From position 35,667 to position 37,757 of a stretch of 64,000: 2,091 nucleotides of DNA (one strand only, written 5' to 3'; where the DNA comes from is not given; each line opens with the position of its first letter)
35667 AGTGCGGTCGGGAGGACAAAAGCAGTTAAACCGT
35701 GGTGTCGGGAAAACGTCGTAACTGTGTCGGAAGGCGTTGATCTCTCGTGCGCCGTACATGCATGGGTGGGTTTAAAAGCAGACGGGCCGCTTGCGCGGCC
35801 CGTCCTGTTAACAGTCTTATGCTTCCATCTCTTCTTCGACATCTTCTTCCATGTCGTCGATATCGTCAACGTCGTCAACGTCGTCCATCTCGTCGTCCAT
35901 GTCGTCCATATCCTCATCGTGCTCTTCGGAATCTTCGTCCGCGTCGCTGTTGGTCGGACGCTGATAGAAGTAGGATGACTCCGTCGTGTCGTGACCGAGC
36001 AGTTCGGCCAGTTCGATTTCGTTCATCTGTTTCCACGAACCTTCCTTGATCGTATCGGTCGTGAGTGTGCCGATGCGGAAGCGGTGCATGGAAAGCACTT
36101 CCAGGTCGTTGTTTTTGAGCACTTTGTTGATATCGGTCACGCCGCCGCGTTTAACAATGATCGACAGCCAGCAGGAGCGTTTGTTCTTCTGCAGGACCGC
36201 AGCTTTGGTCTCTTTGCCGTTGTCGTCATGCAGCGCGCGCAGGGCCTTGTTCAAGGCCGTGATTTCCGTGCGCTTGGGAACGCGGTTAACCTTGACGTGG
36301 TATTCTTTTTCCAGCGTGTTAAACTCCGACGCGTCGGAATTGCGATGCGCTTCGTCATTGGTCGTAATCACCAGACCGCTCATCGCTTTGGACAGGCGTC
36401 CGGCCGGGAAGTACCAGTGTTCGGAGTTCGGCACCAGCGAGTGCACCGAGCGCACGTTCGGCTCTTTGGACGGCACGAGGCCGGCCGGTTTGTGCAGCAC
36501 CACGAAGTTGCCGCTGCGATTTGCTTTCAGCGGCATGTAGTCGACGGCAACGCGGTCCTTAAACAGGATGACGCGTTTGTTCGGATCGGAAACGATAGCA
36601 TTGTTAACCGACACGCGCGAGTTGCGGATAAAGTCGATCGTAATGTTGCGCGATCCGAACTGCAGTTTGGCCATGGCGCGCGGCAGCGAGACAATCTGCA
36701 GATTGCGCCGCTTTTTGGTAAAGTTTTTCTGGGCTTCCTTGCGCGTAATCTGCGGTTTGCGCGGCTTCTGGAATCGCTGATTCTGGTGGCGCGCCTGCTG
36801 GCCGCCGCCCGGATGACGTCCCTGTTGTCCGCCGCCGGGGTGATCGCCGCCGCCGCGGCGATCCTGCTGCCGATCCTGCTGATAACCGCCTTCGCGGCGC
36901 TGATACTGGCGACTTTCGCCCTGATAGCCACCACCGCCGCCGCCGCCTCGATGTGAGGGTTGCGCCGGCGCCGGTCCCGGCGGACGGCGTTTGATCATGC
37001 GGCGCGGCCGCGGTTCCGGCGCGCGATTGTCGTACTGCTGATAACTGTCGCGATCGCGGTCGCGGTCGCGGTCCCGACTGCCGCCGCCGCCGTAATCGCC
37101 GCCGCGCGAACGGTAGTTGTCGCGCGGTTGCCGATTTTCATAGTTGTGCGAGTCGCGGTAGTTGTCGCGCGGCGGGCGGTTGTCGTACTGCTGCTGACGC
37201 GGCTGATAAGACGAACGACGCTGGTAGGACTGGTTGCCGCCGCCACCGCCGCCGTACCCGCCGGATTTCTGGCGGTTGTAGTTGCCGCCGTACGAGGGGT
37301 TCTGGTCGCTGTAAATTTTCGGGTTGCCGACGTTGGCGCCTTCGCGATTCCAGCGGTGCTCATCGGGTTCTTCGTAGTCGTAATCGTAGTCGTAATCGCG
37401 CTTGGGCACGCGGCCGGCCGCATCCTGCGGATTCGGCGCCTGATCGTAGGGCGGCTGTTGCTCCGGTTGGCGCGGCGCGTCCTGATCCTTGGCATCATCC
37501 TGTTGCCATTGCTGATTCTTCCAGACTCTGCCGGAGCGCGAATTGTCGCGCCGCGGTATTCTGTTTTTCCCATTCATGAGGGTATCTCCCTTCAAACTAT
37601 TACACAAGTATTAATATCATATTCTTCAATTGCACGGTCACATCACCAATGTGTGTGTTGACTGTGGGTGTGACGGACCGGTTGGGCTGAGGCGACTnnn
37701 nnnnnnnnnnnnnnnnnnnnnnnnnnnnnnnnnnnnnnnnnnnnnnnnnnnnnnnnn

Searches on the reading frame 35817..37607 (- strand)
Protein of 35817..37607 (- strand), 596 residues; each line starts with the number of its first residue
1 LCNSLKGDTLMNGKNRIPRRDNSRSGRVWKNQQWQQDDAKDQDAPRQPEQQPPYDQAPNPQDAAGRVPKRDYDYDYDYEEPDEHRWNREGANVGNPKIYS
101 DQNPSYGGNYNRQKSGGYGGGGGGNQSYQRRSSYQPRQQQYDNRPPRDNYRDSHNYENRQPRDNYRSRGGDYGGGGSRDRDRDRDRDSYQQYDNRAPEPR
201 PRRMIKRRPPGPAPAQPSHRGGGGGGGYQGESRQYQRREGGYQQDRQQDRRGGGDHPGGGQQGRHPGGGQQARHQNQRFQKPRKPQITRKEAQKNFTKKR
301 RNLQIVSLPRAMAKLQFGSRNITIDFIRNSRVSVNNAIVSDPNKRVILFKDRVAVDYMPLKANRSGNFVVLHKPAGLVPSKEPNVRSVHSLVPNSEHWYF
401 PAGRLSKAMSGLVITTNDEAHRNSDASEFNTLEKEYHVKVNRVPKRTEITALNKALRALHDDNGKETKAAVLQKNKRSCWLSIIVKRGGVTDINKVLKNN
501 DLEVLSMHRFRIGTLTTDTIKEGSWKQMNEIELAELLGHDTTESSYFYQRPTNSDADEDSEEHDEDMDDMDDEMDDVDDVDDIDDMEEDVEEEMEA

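Call 34: search_protein_families(library=pfam, proteins=[window:35817-37607:-], max_evalue=0.0001)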
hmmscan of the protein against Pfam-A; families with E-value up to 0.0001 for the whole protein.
window:35817-37607:- (596 aa): 1 family
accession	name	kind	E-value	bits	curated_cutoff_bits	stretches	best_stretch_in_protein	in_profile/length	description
PF00849.27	PseudoU_synth_2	-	2.9e-06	28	26.8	1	367-468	1-114/152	RNA pseudouridylate synthase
